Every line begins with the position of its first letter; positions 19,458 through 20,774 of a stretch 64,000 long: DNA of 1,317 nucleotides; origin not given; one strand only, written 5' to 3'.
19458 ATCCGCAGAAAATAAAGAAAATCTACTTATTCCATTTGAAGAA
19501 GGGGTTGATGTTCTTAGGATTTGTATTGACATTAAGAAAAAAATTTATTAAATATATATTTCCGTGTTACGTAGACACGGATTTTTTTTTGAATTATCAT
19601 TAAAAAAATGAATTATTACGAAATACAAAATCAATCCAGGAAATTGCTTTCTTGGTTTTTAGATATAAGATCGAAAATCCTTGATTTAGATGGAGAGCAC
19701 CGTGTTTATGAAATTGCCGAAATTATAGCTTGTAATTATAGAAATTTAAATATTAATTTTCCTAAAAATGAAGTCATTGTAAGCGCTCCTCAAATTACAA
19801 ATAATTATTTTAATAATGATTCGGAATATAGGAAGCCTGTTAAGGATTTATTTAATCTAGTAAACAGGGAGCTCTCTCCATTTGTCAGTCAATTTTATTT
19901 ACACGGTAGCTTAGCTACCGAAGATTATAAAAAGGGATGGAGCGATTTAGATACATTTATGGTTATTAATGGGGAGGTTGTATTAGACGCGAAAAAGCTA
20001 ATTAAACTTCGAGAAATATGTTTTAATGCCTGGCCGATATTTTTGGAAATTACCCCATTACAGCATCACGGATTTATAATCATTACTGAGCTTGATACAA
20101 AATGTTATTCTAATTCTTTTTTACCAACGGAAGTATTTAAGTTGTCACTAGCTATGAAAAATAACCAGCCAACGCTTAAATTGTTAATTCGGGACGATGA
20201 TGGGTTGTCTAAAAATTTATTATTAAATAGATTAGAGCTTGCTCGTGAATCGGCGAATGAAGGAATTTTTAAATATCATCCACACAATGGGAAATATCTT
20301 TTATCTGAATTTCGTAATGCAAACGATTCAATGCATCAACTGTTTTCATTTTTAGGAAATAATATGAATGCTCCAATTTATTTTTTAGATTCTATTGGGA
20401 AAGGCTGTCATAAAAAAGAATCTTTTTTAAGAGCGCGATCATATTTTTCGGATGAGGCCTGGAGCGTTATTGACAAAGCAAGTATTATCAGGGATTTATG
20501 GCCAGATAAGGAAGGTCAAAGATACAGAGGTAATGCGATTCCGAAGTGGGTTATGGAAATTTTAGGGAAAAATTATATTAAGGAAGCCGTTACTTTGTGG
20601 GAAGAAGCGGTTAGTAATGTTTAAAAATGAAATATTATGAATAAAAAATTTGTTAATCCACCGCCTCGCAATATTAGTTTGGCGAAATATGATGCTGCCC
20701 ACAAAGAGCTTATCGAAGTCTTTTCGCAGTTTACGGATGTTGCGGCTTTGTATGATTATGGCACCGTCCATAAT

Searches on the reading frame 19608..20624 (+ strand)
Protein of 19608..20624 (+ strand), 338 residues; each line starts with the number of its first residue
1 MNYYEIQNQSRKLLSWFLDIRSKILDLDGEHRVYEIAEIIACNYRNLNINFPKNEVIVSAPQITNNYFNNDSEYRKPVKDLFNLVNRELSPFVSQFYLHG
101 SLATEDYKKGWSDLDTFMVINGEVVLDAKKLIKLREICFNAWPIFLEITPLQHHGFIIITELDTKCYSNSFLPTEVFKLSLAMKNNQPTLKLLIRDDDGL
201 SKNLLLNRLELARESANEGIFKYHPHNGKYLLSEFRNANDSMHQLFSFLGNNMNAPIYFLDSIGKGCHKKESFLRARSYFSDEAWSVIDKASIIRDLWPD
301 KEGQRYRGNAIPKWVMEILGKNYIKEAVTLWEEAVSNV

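Call 3: search_protein_families(library=pfam, proteins=[window:19608-20624:+], max_evalue=10)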
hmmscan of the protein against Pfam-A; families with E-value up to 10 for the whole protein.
window:19608-20624:+ (338 aa): 2 families
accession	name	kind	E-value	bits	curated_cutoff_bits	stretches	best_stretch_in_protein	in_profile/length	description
PF01909.29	NTP_transf_2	-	4.7e-06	27.3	21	1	86-135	8-55/93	Nucleotidyltransferase domain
PF18765.7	Polbeta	-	0.077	13.6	26.9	1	93-132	13-49/93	Polymerase beta, Nucleotidyltransferase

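Call 4: search_protein_families(library=ncbifam, proteins=[window:19608-20624:+], max_evalue=10)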
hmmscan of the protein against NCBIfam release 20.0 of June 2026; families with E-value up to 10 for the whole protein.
window:19608-20624:+ (338 aa): 0 families

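Call 9: find_homologous_proteins(query=window:19608-20624:+, max_evalue=0.001)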
Query window:19608-20624:+ (338 aa): 36 proteins with E <= 0.001 among 1527 candidates.
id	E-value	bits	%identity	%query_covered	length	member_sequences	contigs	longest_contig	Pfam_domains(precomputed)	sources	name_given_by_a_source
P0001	5.6e-228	774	100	100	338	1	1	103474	PF01909.30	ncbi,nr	ncbi:MAG: nucleotidyltransferase domain-containing protein [Candidatus Harrisonbacteria bacterium]|n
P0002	1.2e-125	437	56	100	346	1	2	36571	PF01909.30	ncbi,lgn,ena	-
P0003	1.2e-121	424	55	100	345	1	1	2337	PF01909.30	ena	-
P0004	4.8e-117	409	53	100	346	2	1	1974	PF01909.30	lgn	-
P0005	6.0e-102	359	49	99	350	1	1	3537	-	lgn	-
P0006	4.1e-101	357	54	84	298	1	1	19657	PF01909.30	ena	-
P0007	3.3e-98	347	48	99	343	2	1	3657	-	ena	-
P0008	1.2e-96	342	46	99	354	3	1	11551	-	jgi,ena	jgi:hypothetical protein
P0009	1.3e-93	332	46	99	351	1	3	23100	-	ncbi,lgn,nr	ncbi:MAG: nucleotidyltransferase domain-containing protein [Candidatus Sungbacteria bacterium]|nr:nu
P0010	2.4e-91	325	46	99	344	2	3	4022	-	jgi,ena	-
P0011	6.1e-90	320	46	98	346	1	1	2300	-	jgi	jgi:hypothetical protein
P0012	8.0e-88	313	44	98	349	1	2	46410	-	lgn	-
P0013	9.4e-86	306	46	96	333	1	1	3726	-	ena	-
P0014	2.8e-82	295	41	98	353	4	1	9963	-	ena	-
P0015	2.7e-76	275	42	99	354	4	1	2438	-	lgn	-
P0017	1.2e-61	227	39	98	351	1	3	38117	-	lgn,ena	-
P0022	1.1e-47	181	38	82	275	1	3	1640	PF01909.30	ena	-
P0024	1.4e-34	138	28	97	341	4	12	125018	-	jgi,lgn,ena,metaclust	metaclust:\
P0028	2.1e-25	108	31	68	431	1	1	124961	-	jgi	jgi:hypothetical protein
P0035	1.8e-13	68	30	62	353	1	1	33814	PF01909.30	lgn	-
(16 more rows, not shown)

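Call 14: search_solved_structures(query=A1, max_evalue=10, show_alignments=3)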
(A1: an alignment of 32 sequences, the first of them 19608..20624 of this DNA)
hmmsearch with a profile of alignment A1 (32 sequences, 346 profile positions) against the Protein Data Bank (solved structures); distinct sequences matched with E-value up to 10: 10.
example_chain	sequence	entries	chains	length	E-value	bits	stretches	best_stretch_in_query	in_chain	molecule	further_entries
9ntn_G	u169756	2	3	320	0.00049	22.6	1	68-130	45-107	CdnD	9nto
9xbd_E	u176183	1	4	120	0.0034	19.8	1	73-138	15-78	Nucleotidyltransferase domain-containing protein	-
1ylq_A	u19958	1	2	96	0.0057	19.1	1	81-135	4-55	putative nucleotidyltransferase, hypothetical protein AF0614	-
6sxj_A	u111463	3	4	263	0.0082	18.5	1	78-135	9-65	Streptomycin 3''-adenylyltransferase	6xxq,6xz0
3ddd_A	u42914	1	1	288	0.22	13.8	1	287-338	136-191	Putative Acetyltransferase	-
3nku_A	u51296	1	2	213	0.24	13.7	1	101-126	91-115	DrrA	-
2rff_A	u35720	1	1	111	0.24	13.7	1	76-124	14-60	Putative nucleotidyltransferase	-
6yx5_B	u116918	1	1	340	0.39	13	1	101-126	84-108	Multifunctional virulence effector protein DrrA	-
4ebj_A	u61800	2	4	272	0.63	12.3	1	96-133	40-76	Aminoglycoside nucleotidyltransferase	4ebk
8fbk_A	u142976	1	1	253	4.6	9.5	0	54-102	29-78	KWOCA_65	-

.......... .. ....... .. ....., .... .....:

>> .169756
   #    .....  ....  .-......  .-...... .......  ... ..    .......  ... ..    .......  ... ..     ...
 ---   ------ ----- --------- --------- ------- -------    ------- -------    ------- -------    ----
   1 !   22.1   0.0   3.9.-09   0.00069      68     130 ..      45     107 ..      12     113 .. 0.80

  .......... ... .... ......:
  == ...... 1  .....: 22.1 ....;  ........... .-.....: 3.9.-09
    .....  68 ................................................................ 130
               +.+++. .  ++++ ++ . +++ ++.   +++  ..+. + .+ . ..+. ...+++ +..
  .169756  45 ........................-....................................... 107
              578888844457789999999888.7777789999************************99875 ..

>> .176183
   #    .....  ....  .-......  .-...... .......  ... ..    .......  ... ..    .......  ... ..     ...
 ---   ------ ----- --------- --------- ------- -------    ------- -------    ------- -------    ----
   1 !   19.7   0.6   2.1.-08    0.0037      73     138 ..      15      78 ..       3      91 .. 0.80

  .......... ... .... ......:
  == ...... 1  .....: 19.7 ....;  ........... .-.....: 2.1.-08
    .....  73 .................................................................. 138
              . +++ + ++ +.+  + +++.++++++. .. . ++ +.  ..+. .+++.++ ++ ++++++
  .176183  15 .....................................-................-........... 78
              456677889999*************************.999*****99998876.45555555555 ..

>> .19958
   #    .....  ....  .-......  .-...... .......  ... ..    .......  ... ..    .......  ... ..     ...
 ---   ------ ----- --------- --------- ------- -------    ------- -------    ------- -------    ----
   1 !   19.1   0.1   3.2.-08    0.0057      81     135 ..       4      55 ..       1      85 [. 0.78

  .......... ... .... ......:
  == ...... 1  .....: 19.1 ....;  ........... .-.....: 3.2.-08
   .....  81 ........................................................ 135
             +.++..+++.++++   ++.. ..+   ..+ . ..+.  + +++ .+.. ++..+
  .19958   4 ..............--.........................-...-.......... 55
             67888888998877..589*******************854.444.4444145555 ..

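Call 20: find_encoding_contigs(protein=P0002, flank=10000, max_places=2)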
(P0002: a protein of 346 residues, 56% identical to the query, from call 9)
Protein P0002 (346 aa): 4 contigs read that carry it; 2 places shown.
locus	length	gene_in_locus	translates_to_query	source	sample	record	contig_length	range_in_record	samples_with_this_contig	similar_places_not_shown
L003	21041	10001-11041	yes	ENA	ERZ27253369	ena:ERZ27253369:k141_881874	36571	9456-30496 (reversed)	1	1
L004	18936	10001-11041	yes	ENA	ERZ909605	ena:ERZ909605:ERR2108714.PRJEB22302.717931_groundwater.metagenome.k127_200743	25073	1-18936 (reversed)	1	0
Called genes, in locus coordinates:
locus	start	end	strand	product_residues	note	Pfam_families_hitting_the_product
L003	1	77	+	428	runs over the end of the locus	PF02350:Epimerase_2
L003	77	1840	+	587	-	PF00664:ABC_membrane, PF00005:ABC_tran, PF02463:SMC_N (faint), PF13304:AAA_21 (weak)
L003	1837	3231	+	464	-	-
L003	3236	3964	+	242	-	PF02348:CTP_transf_3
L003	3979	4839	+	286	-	PF05148:Methyltransf_8, PF13489:Methyltransf_23 (weak), PF08241:Methyltransf_11, PF08242:Methyltransf_12 (weak), PF13649:Methyltransf_25, PF13847:Methyltransf_31 (weak)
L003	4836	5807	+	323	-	-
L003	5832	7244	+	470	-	-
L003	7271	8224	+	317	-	PF03102:NeuB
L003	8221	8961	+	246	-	PF01370:Epimerase (weak), PF13561:adh_short_C2, PF00106:adh_short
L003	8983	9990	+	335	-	PF01408:GFO_IDH_MocA, PF22725:GFO_IDH_MocA_C3, PF02894:GFO_IDH_MocA_C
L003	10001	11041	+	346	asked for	PF01909:NTP_transf_2 (weak)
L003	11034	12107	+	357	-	-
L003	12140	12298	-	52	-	-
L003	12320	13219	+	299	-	PF01370:Epimerase (weak), PF04321:RmlD_sub_bind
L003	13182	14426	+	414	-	PF08421:Methyltransf_13, PF13489:Methyltransf_23, PF13847:Methyltransf_31 (weak), PF08241:Methyltransf_11 (weak), PF08242:Methyltransf_12, PF13649:Methyltransf_25 (faint), PF08484:Methyltransf_14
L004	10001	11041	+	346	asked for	PF01909:NTP_transf_2 (weak)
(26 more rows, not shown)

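Call 21: find_encoding_contigs(protein=P0012, flank=10000, max_places=2)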
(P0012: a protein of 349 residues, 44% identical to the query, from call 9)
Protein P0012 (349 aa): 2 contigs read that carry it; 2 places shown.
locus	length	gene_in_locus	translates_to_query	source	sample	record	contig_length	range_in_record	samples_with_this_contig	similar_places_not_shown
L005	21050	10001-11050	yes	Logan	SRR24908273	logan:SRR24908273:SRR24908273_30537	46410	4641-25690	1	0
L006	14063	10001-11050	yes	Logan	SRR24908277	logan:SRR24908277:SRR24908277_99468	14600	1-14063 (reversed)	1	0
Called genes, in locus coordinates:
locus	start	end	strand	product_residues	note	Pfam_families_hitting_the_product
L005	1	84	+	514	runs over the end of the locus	-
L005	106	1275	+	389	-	PF01053:Cys_Met_Meta_PP, PF00155:Aminotran_1_2, PF01041:DegT_DnrJ_EryC1, PF01212:Beta_elim_lyase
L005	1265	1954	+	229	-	PF00535:Glycos_transf_2, PF10111:Glyco_tranf_2_2 (weak), PF13641:Glyco_tranf_2_3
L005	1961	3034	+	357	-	PF03102:NeuB, PF08666:SAF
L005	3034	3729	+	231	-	PF02348:CTP_transf_3, PF12804:NTP_transf_3 (weak)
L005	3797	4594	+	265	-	PF05721:PhyH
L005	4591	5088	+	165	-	PF08282:Hydrolase_3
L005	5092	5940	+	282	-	PF03102:NeuB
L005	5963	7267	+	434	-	-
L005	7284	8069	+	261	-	PF02348:CTP_transf_3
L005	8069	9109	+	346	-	PF01408:GFO_IDH_MocA, PF22725:GFO_IDH_MocA_C3, PF02894:GFO_IDH_MocA_C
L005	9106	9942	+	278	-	PF00106:adh_short, PF08659:KR (weak), PF13561:adh_short_C2, PF00106:adh_short (weak), PF13561:adh_short_C2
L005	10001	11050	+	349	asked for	-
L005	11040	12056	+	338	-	-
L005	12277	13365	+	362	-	-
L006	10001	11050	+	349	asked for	-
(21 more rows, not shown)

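Call 22: find_encoding_contigs(protein=P0017, flank=10000, max_places=2)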
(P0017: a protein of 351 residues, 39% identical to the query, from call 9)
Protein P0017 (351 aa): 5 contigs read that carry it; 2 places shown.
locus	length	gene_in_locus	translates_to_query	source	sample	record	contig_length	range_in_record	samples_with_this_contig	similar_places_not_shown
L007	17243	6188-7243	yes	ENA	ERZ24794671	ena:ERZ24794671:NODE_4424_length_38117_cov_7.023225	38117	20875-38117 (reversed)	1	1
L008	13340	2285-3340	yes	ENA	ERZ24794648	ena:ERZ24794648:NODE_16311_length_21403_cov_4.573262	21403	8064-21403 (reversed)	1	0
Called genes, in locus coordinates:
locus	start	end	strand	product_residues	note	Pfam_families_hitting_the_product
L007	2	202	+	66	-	?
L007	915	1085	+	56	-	-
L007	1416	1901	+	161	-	PF08282:Hydrolase_3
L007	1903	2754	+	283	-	PF03102:NeuB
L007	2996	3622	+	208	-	PF02348:CTP_transf_3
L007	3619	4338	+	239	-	PF00106:adh_short, PF23441:SDR (weak), PF08659:KR, PF13561:adh_short_C2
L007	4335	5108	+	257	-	PF00106:adh_short, PF13561:adh_short_C2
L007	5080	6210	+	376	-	-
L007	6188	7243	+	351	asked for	-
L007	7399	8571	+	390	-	PF27908:Lept_O_ant_chp1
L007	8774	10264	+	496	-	PF01943:Polysacc_synt, PF13440:Polysacc_synt_3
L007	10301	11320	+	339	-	PF01073:3Beta_HSD, PF01370:Epimerase, PF04321:RmlD_sub_bind, PF07993:NAD_binding_4 (faint), PF13460:NAD_binding_10, PF16363:GDP_Man_Dehyd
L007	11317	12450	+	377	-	PF01041:DegT_DnrJ_EryC1, PF00155:Aminotran_1_2, PF01212:Beta_elim_lyase (faint)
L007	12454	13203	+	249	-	PF00106:adh_short, PF13561:adh_short_C2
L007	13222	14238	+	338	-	PF02655:ATP-grasp_3, PF08443:RimK (weak), PF02786:CPSase_L_D2 (weak), PF15632:ATPgrasp_Ter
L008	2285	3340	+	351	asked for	-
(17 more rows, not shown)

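Call 24: find_encoding_contigs(protein=P0024, flank=10000, max_places=2)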
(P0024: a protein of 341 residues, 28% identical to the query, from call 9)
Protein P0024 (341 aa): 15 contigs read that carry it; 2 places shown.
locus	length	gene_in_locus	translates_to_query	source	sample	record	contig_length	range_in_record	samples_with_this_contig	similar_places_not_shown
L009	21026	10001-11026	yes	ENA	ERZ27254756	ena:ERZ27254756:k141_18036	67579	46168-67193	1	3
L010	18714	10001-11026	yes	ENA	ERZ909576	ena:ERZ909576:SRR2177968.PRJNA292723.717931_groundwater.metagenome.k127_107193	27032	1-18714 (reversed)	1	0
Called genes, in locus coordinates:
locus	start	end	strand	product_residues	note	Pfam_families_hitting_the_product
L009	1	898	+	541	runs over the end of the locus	PF00483:NTP_transferase (faint), PF12804:NTP_transf_3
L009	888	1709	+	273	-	PF08501:Shikimate_dh_N, PF01488:Shikimate_DH (weak)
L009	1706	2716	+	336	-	-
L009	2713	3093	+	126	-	-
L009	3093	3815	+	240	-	-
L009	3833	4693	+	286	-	PF04989:RMNT_CmcI, PF13578:Methyltransf_24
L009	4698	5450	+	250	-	-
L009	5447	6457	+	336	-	-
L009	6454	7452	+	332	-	PF01073:3Beta_HSD, PF01370:Epimerase, PF16363:GDP_Man_Dehyd, PF07993:NAD_binding_4 (weak)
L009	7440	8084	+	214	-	PF13489:Methyltransf_23 (weak), PF08241:Methyltransf_11 (weak), PF13649:Methyltransf_25 (faint)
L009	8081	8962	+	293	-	PF00535:Glycos_transf_2 (faint)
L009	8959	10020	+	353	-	-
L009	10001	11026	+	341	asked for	-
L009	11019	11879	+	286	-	-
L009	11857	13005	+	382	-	-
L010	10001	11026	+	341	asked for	-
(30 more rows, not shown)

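Call 25: find_encoding_contigs(protein=P0028, flank=10000, max_places=1)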
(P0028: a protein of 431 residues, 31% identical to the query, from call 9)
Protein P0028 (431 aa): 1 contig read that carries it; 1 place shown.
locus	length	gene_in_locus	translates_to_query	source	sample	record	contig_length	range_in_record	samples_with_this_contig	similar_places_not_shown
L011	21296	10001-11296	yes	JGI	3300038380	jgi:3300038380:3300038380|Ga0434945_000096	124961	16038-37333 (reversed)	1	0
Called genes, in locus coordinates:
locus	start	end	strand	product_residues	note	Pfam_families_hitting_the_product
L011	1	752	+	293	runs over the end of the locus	PF00535:Glycos_transf_2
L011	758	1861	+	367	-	PF13579:Glyco_trans_4_4, PF13439:Glyco_transf_4, PF00534:Glycos_transf_1, PF13692:Glyco_trans_1_4, PF13524:Glyco_trans_1_2 (weak)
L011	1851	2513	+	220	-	PF05148:Methyltransf_8, PF13489:Methyltransf_23 (weak), PF13847:Methyltransf_31 (weak), PF08241:Methyltransf_11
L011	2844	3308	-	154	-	-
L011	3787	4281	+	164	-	-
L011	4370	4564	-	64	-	-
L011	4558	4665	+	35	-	-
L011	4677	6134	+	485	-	PF13424:TPR_12 (faint), PF00515:TPR_1 (faint), PF07719:TPR_2 (faint), PF13181:TPR_8 (faint), PF13428:TPR_14 (faint), PF14559:TPR_19 (faint), PF13431:TPR_17 (faint)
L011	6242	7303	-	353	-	PF01522:Polysacc_deac_1 (weak)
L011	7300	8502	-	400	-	PF13439:Glyco_transf_4, PF13579:Glyco_trans_4_4, PF13477:Glyco_trans_4_2, PF20706:GT4-conflict (weak), PF00534:Glycos_transf_1, PF13692:Glyco_trans_1_4, PF13524:Glyco_trans_1_2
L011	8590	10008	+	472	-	PF01943:Polysacc_synt, PF13440:Polysacc_synt_3, PF01554:MatE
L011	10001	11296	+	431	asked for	-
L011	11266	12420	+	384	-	-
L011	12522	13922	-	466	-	PF02310:B12-binding, PF04055:Radical_SAM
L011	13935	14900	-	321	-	PF01073:3Beta_HSD, PF01370:Epimerase, PF02719:Polysacc_synt_2 (faint), PF04321:RmlD_sub_bind (weak), PF07993:NAD_binding_4 (faint), PF16363:GDP_Man_Dehyd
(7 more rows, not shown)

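Call 29: predict_structure(alignment_id=A1)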
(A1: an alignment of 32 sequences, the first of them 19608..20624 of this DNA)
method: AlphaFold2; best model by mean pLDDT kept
length: 338 residues; sequences in the alignment: 32
mean_pLDDT: 94.5   pTM: 0.90
mean pLDDT of the five models: 94.5, 94.4, 94.3, 93.8, 93.8
residues with pLDDT >= 90: 289; 70-90: 47; 50-70: 2; < 50: 0
segments of 3 or more residues with pLDDT < 50: none
pLDDT, mean of each block of 10 residues (from residue 1): 85 96 92 97 90 89 97 97 98 98 95 97 98 98 95 93 93 91 96 84 92 98 92 98 97 95 88 96 98 97 90 98 98 98
secondary structure, 60 per line:
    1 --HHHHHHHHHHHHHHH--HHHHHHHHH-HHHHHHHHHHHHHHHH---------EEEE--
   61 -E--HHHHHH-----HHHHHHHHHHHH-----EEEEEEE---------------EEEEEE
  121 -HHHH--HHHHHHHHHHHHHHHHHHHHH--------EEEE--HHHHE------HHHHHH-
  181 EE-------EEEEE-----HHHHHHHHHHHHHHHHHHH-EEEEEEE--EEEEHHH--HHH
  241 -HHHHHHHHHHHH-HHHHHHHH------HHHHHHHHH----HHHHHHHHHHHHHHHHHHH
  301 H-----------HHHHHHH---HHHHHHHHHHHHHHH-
elements in order: H3-17 H20-28 H30-45 E55-58 H65-70 H76-87 E93-99 E115-120 H122-125 H128-148 E157-160 H163-166 H174-179 E190-194 H200-218 E220-226 E229-232 H242-253 H255-262 H269-277 H282-301 H313-319 H323-337
